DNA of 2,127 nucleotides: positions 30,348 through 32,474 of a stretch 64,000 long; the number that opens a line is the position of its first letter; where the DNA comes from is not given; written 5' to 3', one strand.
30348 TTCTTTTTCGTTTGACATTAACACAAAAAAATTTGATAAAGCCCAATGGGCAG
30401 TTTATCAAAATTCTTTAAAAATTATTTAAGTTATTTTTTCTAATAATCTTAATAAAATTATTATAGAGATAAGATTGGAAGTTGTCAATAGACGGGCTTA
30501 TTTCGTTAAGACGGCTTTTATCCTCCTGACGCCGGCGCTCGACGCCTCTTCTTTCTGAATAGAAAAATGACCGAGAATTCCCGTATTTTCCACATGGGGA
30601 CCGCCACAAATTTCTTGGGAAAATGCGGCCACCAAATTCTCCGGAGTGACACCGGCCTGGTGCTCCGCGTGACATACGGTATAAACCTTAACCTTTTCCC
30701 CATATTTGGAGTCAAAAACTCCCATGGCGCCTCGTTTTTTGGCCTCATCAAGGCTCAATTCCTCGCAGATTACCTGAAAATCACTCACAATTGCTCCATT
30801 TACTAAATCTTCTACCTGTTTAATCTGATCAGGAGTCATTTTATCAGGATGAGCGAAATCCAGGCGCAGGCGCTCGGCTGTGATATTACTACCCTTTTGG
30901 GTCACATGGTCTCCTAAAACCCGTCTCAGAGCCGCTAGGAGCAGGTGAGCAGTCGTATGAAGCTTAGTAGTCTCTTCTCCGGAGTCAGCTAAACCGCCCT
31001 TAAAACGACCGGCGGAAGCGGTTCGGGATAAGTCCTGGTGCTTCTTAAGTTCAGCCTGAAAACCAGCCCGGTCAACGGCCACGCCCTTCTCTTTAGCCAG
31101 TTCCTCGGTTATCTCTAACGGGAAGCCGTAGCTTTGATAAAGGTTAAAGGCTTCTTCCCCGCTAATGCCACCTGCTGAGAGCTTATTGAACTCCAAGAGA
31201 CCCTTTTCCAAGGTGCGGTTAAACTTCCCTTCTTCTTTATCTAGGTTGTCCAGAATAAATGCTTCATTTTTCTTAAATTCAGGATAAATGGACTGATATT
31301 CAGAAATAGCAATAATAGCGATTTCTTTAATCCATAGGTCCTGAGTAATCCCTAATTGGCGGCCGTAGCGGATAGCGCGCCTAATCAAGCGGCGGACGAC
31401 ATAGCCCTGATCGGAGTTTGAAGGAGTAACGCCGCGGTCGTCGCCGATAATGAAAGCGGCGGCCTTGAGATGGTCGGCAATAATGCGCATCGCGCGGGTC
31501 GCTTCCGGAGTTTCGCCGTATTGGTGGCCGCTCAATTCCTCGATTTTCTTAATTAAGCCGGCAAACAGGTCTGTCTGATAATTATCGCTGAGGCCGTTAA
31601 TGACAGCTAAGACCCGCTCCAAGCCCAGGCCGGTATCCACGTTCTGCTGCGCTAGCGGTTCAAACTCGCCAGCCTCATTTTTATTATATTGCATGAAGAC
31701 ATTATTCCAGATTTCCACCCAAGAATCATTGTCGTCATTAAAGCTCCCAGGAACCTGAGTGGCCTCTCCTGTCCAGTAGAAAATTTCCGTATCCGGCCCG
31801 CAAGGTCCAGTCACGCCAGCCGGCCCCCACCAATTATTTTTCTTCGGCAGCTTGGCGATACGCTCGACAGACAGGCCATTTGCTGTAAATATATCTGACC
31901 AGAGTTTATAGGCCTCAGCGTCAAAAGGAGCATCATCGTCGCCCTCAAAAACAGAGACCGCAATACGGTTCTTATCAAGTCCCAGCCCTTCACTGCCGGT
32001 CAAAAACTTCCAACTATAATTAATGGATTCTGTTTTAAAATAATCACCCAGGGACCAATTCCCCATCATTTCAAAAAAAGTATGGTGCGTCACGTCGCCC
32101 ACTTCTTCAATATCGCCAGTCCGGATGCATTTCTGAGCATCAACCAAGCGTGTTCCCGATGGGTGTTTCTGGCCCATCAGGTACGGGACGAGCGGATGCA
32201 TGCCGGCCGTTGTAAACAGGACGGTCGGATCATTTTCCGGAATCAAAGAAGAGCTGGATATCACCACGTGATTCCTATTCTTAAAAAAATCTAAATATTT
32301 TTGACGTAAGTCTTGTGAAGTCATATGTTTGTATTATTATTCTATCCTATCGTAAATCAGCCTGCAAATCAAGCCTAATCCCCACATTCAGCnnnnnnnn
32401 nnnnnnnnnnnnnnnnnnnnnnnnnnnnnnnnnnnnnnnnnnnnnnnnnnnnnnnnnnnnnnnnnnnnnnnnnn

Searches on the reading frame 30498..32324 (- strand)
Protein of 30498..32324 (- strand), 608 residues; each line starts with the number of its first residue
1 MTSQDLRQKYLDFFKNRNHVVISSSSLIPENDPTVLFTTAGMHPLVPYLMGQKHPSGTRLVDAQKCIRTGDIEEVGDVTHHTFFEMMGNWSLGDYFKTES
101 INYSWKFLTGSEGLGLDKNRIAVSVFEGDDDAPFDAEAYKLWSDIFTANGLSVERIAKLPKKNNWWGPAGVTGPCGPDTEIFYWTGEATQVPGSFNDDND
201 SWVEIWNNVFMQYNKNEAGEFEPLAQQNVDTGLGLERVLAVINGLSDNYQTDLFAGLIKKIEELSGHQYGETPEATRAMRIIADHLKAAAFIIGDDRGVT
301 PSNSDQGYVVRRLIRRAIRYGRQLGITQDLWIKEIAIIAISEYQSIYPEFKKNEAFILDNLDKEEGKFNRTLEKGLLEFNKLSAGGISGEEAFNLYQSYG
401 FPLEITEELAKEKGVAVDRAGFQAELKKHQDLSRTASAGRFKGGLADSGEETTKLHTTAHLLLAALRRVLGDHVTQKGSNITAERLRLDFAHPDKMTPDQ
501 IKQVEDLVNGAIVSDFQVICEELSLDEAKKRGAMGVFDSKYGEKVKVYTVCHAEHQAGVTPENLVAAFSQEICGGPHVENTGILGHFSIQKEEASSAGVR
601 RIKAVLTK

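Call 40: search_protein_families(library=pfam, proteins=[window:30498-32324:-], max_evalue=0.001)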
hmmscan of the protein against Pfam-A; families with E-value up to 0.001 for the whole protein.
window:30498-32324:- (608 aa): 2 families
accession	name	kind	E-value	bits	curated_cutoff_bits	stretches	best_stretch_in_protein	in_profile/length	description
PF01411.24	tRNA-synt_2c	-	1.7e-140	469.6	30.3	1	6-441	2-436/552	tRNA synthetases class II (A)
PF07973.19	tRNA_SAD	-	8.3e-12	45.3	24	1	568-602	9-43/44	Threonyl and Alanyl tRNA synthetase second additional domain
